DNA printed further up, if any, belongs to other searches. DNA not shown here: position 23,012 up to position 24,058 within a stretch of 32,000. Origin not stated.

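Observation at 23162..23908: Secreted, hyper-basic His/Gly/aromatic pentapeptide-repeat protein divergent from the cobalt-chelatase operon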

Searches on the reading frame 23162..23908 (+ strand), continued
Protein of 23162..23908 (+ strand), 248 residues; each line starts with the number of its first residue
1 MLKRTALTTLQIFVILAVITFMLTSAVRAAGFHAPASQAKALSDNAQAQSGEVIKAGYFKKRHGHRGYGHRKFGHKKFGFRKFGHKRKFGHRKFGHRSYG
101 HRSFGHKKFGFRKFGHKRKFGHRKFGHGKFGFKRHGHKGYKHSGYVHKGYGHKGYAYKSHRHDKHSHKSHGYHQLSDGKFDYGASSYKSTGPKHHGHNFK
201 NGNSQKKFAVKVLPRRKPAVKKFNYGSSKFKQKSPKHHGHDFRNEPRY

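Call 56: search_protein_families(library=pfam, proteins=[L010:6426-8288:+, L010:7990-9015:+, L010:8951-9610:+, L010:9833-10750:+, L010:10760-11560:+, L010:11721-12257:+, L010:12361-13065:+, L017:6191-8923:+, L017:10611-11375:+, L017:11852-12736:-], max_evalue=0.001)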
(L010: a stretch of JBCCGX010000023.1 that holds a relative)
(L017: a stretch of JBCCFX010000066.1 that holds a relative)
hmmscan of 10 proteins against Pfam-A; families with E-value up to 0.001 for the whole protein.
L010:6426-8288:+ (620 aa): 2 families
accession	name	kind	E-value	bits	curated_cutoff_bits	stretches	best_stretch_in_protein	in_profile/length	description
PF02518.31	HATPase_c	-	1.3e-21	77.5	26.4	1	501-620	2-108/111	Histidine kinase-, DNA gyrase B-, and HSP90-like ATPase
PF00512.31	HisKA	-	1.7e-16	60.4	26.9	1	393-457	2-66/66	His Kinase A (phospho-acceptor) domain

L010:7990-9015:+ (341 aa): 2 families
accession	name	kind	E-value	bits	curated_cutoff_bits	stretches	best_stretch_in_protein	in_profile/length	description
PF00072.30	Response_reg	-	1.9e-25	89.6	30.2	1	108-222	1-110/111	Response regulator receiver domain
PF00486.34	Trans_reg_C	-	1.6e-21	76.6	26.2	1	260-336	1-77/77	Transcriptional regulatory protein, C terminal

L010:8951-9610:+ (219 aa): 0 families

L010:9833-10750:+ (305 aa): 0 families

L010:10760-11560:+ (266 aa): 3 families
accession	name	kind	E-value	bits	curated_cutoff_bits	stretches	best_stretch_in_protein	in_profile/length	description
PF13365.12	Trypsin_2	-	4.7e-30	105.6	27.6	1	59-197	1-144/144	Trypsin-like peptidase domain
PF00089.32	Trypsin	-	4.1e-09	37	20.6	1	60-217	28-216/220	Trypsin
PF10459.15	Peptidase_S46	-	2.8e-08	33.3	22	0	53-79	43-69/698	Peptidase S46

L010:11721-12257:+ (178 aa): 0 families

L010:12361-13065:+ (234 aa): 1 family
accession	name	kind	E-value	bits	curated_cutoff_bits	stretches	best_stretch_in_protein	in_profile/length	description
PF06037.17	DUF922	-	3e-07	31.1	27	1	127-195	90-153/153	Bacterial protein of unknown function (DUF922)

L017:6191-8923:+ (910 aa): 3 families
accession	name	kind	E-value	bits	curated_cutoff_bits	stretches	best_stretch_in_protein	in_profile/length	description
PF02896.24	PEP-utilizers_C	-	1.8e-82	277.3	22.8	1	556-908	4-291/293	PEP-utilising enzyme, PEP-binding domain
PF01326.24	PPDK_N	-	3.7e-51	174.8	27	3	102-327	79-218/328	Pyruvate phosphate dikinase, AMP/ATP-binding domain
PF00391.29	PEP-utilizers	-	9.5e-22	76.8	23.1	1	460-527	3-71/72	PEP-utilising enzyme, mobile domain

L017:10611-11375:+ (254 aa): 0 families

L017:11852-12736:- (294 aa): 1 family
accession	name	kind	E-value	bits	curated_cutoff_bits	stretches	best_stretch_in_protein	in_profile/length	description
PF02592.20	Vut_1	-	8.5e-47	159.8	27.2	1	81-259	2-151/152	Putative vitamin uptake transporter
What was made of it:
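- In one Acidobacteriota analogue a trypsin-like protease gene lies directly downstream (call 56).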

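Call 59: find_homologous_proteins(query=A3, max_evalue=0.001)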
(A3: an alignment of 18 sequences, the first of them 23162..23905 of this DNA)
Query A3 (18 sequences) (248 aa, profile of the alignment): 17 proteins with E <= 0.001 among 8000 candidates.
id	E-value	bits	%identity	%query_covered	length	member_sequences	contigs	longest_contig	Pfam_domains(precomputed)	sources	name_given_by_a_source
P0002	6.5e-36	142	48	98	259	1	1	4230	-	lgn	-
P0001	4.1e-35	139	43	98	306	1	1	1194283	-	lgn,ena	-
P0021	1.0e-30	125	44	35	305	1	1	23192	-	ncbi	ncbi:MAG: hypothetical protein AAF657_02420 [Acidobacteriota bacterium]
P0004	3.9e-27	113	-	-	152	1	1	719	-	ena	-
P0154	4.9e-25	106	37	31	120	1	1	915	-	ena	-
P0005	1.2e-21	95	54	20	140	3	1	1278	-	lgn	-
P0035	5.2e-19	87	40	50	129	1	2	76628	-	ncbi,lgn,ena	-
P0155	9.9e-19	86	59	17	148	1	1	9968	-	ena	-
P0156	1.1e-17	82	48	50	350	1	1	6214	-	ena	-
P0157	7.0e-10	57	31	48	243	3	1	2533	PF13590.12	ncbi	-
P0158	7.7e-10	57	37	50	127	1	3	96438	-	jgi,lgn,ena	-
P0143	2.1e-9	55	35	47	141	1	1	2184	-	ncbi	-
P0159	1.9e-7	49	31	42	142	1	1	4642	-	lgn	-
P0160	2.3e-7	49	59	21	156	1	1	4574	-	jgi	-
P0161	5.6e-7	48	47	24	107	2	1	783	-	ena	-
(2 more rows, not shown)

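Call 61: find_encoding_contigs(protein=P0035, flank=6000, max_places=2)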
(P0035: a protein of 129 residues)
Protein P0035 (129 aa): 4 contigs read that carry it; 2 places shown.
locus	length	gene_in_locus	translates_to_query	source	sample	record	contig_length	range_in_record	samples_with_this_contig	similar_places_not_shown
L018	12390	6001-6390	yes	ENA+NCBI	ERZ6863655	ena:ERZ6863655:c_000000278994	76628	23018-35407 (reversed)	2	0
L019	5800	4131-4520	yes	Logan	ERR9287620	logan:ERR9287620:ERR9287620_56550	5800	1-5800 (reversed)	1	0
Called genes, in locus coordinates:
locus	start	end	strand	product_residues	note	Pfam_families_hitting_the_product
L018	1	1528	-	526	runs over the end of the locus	PF02776:TPP_enzyme_N, PF00205:TPP_enzyme_M, PF02775:TPP_enzyme_C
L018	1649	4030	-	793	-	PF20009:GEVED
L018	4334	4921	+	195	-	PF01323:DSBA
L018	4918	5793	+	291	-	PF12706:Lactamase_B_2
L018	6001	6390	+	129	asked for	-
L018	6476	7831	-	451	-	PF00909:Ammonium_transp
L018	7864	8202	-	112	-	PF00543:P-II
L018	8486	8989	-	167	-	-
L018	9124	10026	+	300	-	PF01509:TruB_N, PF16198:TruB_C_2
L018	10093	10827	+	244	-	-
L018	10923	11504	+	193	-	PF03473:MOSC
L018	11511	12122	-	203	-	PF01965:DJ-1_PfpI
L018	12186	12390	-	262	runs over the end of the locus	PF00106:adh_short, PF08659:KR, PF13561:adh_short_C2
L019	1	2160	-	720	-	?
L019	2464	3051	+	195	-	PF01323:DSBA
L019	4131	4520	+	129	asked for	-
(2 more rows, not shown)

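Call 62: find_encoding_contigs(protein=P0158, flank=6000, max_places=2)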
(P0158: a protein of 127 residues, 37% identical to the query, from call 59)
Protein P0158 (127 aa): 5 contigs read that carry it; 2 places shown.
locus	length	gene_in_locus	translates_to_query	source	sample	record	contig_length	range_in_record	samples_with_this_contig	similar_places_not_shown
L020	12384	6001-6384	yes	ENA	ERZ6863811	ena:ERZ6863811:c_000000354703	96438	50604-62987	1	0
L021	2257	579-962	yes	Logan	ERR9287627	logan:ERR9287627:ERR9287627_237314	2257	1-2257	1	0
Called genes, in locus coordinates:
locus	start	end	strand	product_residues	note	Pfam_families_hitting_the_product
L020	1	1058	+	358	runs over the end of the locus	PF01212:Beta_elim_lyase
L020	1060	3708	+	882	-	PF12607:DUF3772, PF00924:MS_channel_2nd, PF21082:MS_channel_3rd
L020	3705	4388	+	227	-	PF01411:tRNA-synt_2c, PF07973:tRNA_SAD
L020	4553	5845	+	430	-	PF00709:Adenylsucc_synt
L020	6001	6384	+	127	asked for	-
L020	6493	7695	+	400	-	PF25487:ETR1_N, PF00512:HisKA, PF02518:HATPase_c, PF13581:HATPase_c_2 (weak)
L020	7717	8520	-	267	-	PF00520:Ion_trans, PF08016:PKD_channel (faint)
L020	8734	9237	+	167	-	-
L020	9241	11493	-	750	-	PF00390:malic, PF03949:Malic_M, PF01515:PTA_PTB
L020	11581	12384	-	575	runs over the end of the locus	PF01019:G_glu_transpept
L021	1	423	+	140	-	?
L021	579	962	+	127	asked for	-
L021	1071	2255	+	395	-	?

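Call 63: find_encoding_contigs(protein=P0155, flank=6000, max_places=2)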
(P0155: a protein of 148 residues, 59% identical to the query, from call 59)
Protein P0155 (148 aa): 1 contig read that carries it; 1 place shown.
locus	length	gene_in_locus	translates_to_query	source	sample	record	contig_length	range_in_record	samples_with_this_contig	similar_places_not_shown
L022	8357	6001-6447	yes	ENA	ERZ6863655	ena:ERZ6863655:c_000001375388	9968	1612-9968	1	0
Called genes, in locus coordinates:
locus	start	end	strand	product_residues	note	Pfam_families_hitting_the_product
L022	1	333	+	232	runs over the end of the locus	PF05656:DUF805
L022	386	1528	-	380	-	PF01546:Peptidase_M20, PF07687:M20_dimer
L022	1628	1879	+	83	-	PF02597:ThiS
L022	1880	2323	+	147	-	PF02391:MoaE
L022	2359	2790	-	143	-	PF04940:BLUF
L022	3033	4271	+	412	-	-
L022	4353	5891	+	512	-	PF00691:OmpA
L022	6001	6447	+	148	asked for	-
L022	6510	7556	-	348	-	PF01551:Peptidase_M23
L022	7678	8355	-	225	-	?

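Call 64: search_protein_families(library=pfam, proteins=[L008:10001-11011:+, P0155, P0158], max_evalue=10)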
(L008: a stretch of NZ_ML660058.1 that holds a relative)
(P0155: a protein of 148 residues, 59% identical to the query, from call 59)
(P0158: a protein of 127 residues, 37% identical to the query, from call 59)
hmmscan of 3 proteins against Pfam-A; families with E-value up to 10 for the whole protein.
L008:10001-11011:+ (337 aa): 0 families

P0155 (148 aa): 0 families

P0158 (127 aa): 0 families

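Call 65: search_solved_structures(query=A1, max_evalue=10)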
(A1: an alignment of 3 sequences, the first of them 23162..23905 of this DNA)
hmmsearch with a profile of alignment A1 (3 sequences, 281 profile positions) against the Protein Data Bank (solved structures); distinct sequences matched with E-value up to 10: 0.

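Call 69: find_related_loci(query=A1, collection=metagenome_contigs, flank=6000)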
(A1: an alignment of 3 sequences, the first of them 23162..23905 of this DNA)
Query A1 (248 aa) in metagenome_contigs; peptide patterns used: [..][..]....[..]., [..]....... (x = any residue, [..] = any of these).
142 stretches matched a pattern; 2 encode a relative of the query (tblastn E <= 1e-3); 2 distinct loci.
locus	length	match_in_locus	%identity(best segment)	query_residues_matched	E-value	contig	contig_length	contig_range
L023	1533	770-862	63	64-138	9e-7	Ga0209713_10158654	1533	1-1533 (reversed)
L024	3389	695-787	63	64-138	1e-6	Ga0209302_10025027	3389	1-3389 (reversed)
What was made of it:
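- Tried and rejected: The metagenome scan added only two short repeat-level matches (call 69).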

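Call 78: search_protein_families(library=phrogs, proteins=[window:23162-23905:+], max_evalue=0.01)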
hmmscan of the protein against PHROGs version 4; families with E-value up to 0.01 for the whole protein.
window:23162-23905:+ (248 aa): 0 families
